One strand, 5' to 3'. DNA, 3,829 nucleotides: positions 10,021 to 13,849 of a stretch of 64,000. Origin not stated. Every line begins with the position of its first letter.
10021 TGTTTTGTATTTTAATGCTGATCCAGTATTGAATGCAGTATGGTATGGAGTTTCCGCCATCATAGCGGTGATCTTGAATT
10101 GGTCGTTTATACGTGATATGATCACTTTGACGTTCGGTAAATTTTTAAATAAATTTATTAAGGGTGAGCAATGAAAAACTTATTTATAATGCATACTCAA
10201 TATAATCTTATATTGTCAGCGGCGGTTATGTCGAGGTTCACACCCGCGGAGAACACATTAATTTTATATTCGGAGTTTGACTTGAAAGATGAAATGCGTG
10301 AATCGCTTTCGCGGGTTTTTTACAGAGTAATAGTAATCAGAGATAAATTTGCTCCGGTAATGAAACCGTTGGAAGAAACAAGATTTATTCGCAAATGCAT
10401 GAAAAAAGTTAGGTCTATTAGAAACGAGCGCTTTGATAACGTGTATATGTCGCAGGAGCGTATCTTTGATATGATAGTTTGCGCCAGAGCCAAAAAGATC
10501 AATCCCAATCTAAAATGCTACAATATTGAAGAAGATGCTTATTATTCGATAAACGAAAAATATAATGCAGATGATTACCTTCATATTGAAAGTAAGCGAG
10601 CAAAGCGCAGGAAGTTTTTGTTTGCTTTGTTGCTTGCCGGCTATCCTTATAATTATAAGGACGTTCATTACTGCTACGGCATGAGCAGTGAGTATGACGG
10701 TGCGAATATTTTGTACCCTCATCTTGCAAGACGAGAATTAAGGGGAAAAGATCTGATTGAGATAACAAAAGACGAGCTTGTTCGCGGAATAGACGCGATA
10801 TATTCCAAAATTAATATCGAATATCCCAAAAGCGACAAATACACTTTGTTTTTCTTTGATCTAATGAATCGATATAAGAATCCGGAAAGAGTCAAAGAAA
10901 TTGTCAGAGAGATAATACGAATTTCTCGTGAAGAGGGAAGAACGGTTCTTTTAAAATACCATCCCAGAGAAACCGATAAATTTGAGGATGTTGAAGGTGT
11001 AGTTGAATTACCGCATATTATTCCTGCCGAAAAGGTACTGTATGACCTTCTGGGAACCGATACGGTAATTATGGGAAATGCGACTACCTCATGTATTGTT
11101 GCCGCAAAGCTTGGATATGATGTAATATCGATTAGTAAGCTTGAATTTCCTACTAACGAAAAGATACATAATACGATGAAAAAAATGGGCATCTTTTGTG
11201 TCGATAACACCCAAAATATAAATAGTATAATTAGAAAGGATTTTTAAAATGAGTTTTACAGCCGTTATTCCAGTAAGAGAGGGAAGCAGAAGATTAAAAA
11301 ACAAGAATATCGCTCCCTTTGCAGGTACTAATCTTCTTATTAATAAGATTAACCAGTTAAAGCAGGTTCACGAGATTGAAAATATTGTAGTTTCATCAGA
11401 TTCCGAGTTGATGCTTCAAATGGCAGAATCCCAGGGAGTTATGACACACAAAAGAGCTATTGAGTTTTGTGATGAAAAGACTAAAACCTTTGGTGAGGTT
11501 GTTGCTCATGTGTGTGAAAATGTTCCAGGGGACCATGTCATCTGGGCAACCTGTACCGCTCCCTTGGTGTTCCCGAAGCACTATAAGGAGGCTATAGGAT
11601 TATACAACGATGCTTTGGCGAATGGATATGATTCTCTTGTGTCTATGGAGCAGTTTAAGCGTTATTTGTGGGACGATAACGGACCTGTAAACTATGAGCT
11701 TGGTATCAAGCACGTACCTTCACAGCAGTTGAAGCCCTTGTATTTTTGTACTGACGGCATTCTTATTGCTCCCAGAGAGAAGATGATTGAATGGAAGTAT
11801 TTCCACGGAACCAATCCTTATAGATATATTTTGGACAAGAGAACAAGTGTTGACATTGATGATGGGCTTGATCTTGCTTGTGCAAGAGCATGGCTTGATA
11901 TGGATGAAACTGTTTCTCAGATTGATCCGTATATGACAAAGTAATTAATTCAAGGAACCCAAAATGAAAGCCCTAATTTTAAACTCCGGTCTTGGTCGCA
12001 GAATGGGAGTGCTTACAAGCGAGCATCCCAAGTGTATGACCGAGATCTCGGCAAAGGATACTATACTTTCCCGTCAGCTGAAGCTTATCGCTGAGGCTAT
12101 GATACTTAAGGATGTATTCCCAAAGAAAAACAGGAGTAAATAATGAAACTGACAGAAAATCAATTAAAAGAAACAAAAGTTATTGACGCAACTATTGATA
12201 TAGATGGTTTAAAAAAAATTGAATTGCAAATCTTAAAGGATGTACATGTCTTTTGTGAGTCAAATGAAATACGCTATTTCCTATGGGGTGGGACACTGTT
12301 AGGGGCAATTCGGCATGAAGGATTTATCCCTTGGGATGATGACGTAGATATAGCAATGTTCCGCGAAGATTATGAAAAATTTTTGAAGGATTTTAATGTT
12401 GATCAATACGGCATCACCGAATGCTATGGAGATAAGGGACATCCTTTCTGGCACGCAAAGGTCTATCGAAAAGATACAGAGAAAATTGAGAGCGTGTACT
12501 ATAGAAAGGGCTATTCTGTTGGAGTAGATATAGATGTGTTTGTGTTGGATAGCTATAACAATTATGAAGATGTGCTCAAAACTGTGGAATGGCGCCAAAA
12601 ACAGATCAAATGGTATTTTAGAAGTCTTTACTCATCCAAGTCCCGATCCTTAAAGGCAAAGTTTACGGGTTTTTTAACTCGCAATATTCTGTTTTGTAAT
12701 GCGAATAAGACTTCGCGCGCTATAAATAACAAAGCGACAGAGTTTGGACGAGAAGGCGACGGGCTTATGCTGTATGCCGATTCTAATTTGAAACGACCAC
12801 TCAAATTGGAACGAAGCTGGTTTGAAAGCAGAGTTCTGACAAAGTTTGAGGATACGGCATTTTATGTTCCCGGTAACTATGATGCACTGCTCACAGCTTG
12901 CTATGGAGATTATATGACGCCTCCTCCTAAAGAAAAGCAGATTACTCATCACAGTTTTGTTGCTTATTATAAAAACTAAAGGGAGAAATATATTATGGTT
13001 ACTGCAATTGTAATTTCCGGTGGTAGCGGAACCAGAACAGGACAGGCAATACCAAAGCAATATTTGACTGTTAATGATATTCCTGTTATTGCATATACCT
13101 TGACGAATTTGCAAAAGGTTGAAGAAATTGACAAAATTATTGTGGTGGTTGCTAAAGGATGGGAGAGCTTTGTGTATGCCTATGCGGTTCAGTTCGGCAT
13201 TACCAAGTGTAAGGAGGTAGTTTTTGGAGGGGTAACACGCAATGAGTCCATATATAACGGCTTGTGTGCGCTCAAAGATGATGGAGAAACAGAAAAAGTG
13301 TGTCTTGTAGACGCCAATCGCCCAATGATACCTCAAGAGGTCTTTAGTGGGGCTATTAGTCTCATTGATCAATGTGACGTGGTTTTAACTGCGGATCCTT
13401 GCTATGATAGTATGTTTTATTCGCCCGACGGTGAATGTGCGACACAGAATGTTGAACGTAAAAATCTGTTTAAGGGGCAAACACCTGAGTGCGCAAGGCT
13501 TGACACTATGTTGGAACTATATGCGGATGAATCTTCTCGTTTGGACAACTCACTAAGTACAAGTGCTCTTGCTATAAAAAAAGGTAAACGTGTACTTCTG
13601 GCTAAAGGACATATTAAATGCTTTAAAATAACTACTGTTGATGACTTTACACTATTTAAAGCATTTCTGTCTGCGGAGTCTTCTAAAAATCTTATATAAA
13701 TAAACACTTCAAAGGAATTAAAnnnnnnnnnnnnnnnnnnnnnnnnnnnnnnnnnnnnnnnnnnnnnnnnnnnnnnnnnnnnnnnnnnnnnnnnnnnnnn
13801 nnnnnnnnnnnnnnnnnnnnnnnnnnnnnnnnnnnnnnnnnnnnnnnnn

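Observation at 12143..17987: Phosphonate pathway embedded in a Wzx/Wzy polysaccharide locus, with a reductase instead of a transaminase: predicted 2-hydroxyethylphosphonate-decorated glycan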

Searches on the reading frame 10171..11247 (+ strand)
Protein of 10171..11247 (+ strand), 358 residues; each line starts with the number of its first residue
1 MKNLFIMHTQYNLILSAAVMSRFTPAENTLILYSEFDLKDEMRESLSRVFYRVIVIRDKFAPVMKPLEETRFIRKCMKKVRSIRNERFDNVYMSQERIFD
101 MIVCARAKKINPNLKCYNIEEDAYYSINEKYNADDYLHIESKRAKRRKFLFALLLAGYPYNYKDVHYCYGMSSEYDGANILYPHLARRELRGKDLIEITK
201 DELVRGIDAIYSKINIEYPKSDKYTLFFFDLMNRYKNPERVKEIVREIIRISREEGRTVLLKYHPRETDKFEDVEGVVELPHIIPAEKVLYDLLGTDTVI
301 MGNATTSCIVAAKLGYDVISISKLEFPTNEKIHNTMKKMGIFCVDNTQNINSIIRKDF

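Call 3: search_protein_families(library=pfam, proteins=[window:10171-11247:+])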
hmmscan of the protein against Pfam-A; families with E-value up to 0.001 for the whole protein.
window:10171-11247:+ (358 aa): 1 family
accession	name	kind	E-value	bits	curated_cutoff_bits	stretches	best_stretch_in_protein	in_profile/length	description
PF07388.17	A-2_8-polyST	-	0.00032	20.8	23.3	1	3-290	1-284/316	Alpha-2,8-polysialyltransferase (POLYST)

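Call 5: search_protein_families(library=ncbifam, proteins=[window:10171-11247:+], max_evalue=0.00001)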
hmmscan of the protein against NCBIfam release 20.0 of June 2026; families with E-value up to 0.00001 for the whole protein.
window:10171-11247:+ (358 aa): 0 families

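Call 69: search_protein_families(library=ncbifam, proteins=[window:10171-11247:+], max_evalue=1e-8)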
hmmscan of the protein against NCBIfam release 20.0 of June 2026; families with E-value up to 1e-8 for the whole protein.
window:10171-11247:+ (358 aa): 0 families

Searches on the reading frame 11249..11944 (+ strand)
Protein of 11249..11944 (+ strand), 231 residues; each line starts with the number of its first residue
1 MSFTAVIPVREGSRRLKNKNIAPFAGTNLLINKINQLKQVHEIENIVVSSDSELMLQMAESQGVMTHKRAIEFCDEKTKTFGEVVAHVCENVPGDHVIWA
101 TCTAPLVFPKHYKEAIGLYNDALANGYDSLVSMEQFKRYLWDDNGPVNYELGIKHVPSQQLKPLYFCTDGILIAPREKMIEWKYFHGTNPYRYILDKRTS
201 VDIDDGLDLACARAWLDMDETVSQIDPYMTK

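Call 3: search_protein_families(library=pfam, proteins=[window:11249-11944:+])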
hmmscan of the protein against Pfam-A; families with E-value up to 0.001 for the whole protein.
window:11249-11944:+ (231 aa): 1 family
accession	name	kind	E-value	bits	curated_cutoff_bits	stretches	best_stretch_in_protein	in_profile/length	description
PF02348.25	CTP_transf_3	-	1.4e-14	54.9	22.6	1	5-132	2-127/217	Cytidylyltransferase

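Call 5: search_protein_families(library=ncbifam, proteins=[window:11249-11944:+], max_evalue=0.00001)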
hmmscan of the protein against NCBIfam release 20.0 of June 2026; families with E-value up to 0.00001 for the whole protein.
window:11249-11944:+ (231 aa): 5 families
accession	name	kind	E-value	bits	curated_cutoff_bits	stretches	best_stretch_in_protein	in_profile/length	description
TIGR03584.1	PseF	equivalog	7.5e-17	61.7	205.7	1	5-213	2-217/222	pseudaminic acid cytidylyltransferase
NF003952.0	PRK05450.1-5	subfamily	2.6e-09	36.6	193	1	1-121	1-118/250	3-deoxy-manno-octulosonate cytidylyltransferase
NF009905.0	PRK13368.1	subfamily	4.9e-08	32.6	255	1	1-119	1-114/243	3-deoxy-manno-octulosonate cytidylyltransferase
NF003950.0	PRK05450.1-3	subfamily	1.8e-06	27.4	234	1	1-116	1-114/248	3-deoxy-manno-octulosonate cytidylyltransferase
TIGR00466.1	kdsB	equivalog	9.4e-06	25.2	155.2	0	1-79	1-84/241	3-deoxy-manno-octulosonate cytidylyltransferase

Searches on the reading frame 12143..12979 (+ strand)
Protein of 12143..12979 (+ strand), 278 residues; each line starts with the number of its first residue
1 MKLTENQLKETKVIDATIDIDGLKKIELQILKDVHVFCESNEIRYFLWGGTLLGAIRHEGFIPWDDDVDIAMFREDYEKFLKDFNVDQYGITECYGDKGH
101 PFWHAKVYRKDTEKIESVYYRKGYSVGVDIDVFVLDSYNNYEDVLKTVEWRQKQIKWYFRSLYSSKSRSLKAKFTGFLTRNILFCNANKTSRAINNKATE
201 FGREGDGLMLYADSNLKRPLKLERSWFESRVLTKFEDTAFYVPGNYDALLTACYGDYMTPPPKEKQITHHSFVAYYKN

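Call 3: search_protein_families(library=pfam, proteins=[window:12143-12979:+])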
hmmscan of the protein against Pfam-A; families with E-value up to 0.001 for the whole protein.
window:12143-12979:+ (278 aa): 1 family
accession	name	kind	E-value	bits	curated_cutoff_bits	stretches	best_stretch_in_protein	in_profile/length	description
PF04991.19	LicD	-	6e-40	138.2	22.6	1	38-255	1-227/227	LicD family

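Call 5: search_protein_families(library=ncbifam, proteins=[window:12143-12979:+], max_evalue=0.00001)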
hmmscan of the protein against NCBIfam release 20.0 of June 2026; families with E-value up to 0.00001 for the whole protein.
window:12143-12979:+ (278 aa): 1 family
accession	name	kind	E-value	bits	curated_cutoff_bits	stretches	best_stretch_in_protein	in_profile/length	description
NF045866.1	GGPL_Ptran_Mf1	equivalog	3.9e-22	79.5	225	1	27-270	5-234/240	diacylglycerol cholinephosphotransferase Mf1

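Call 69: search_protein_families(library=ncbifam, proteins=[window:12143-12979:+], max_evalue=1e-8)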
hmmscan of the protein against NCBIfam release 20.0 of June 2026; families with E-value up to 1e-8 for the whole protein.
window:12143-12979:+ (278 aa): 1 family
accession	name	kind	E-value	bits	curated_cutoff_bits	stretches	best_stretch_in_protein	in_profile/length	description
NF045866.1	GGPL_Ptran_Mf1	equivalog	3.9e-22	79.5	225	1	27-270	5-234/240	diacylglycerol cholinephosphotransferase Mf1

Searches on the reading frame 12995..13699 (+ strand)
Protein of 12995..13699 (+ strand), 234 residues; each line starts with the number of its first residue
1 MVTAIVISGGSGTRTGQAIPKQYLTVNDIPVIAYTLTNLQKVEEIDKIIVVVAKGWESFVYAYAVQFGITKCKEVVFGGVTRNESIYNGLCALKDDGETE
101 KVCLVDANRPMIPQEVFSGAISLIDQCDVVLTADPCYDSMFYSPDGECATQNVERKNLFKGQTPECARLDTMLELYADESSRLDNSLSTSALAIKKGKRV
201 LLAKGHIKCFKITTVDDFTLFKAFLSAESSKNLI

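Call 3: search_protein_families(library=pfam, proteins=[window:12995-13699:+])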
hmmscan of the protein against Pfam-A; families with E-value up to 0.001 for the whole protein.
window:12995-13699:+ (234 aa): 2 families
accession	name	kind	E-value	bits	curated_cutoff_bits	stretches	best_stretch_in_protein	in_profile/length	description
PF01128.25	IspD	-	3.9e-32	112.3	27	1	2-225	1-219/221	2-C-methyl-D-erythritol 4-phosphate cytidylyltransferase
PF12804.13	NTP_transf_3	-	5.9e-08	33.5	27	1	4-131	1-120/160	MobA-like NTP transferase domain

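Call 5: search_protein_families(library=ncbifam, proteins=[window:12995-13699:+], max_evalue=0.00001)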
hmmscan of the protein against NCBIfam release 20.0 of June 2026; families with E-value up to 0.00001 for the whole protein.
window:12995-13699:+ (234 aa): 6 families
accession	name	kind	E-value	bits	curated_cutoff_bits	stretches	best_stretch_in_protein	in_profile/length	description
TIGR00453.1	ispD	equivalog_domain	7.9e-41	139.9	181.3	1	4-225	2-219/219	2-C-methyl-D-erythritol 4-phosphate cytidylyltransferase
NF006899.0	PRK09382.1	equivalog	4.9e-36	124.7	417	1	2-228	7-223/387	bifunctional 2-C-methyl-D-erythritol 4-phosphate cytidylyltransferase/2-C-methyl-D-erythritol 2,4-cyclodiphosphate synthase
NF001183.0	PRK00155.1-3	subfamily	7.5e-34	117.1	166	1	1-228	1-234/237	D-ribitol-5-phosphate cytidylyltransferase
NF001186.0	PRK00155.2-3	equivalog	6.5e-31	107.5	253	1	3-225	6-222/224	2-C-methyl-D-erythritol 4-phosphate cytidylyltransferase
NF009924.0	PRK13385.1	subfamily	4.7e-25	88.5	342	1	4-228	5-226/230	2-C-methyl-D-erythritol 4-phosphate cytidylyltransferase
NF001457.0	PRK00317.1-3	equivalog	1.4e-06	27.9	164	1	2-117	2-106/200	molybdenum cofactor guanylyltransferase MobA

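Call 44: search_solved_structures(query=window:12995-13696:+, max_evalue=0.00001)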
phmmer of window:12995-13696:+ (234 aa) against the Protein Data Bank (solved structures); distinct sequences matched with E-value up to 0.00001: 28.
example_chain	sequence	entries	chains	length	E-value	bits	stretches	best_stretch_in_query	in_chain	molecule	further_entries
2vsh_A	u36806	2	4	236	6.6e-24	88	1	1-225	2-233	2-C-METHYL-D-ERYTHRITOL 4-PHOSPHATE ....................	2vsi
4jis_A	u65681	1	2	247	5.8e-23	84.9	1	1-227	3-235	ribitol-5-phosphate cytidylyltransferase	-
6xhp_A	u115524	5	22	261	4.5e-19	72.2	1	4-225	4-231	Ribitol-5-phosphate cytidylyltransferase 1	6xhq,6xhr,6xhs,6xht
5ddt_A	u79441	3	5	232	2.7e-18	69.7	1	5-231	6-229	2-C-methyl-D-erythritol 4-phosphate cytidylyltransferase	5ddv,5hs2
3f1c_A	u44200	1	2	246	3.3e-18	69.4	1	2-225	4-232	Putative 2-C-methyl-D-erythritol 4-phosphate cytidylyltransferase 2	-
4ys8_A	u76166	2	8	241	8.9e-18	68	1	4-226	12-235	2-C-methyl-D-erythritol 4-phosphate cytidylyltransferase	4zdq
4kt7_A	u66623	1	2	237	5.6e-16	62.1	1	2-227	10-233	2-C-methyl-D-erythritol 4-phosphate cytidylyltransferase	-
1vgz_A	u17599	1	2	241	4.6e-15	59.1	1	4-227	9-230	4-diphosphocytidyl-2C-methyl-D-erythritol synthase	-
1vgw_A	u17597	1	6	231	6.9e-15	58.5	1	4-226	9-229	4-diphosphocytidyl-2C-methyl-D-erythritol synthase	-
4cvh_A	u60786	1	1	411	1.7e-14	57.3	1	2-218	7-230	ISOPRENOID SYNTHASE DOMAIN-CONTAINING PROTEIN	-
5mrq_A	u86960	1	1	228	2.6e-14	56.7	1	2-228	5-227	2-C-methyl-D-erythritol 4-phosphate cytidylyltransferase, chloroplastic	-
2ycm_A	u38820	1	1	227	4.5e-14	55.9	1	2-228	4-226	2-C-METHYL-D-ERYTHRITOL 4-PHOSPHATE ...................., CHLOROPLASTIC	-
2yc3_A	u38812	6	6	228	4.5e-14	55.9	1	2-228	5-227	2-C-METHYL-D-ERYTHRITOL 4-PHOSPHATE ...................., CHLOROPLASTIC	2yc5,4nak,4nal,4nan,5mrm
1w77_A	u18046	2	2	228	4.8e-14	55.8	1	2-228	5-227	2C-METHYL-D-ERYTHRITOL 4-PHOSPHATE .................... | 2-C-methyl-D-erythritol 4-phosphate cytidylyltransferase, chloroplastic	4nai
5mrn_A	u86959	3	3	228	7.3e-14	55.2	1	2-228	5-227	2-C-methyl-D-erythritol 4-phosphate cytidylyltransferase, chloroplastic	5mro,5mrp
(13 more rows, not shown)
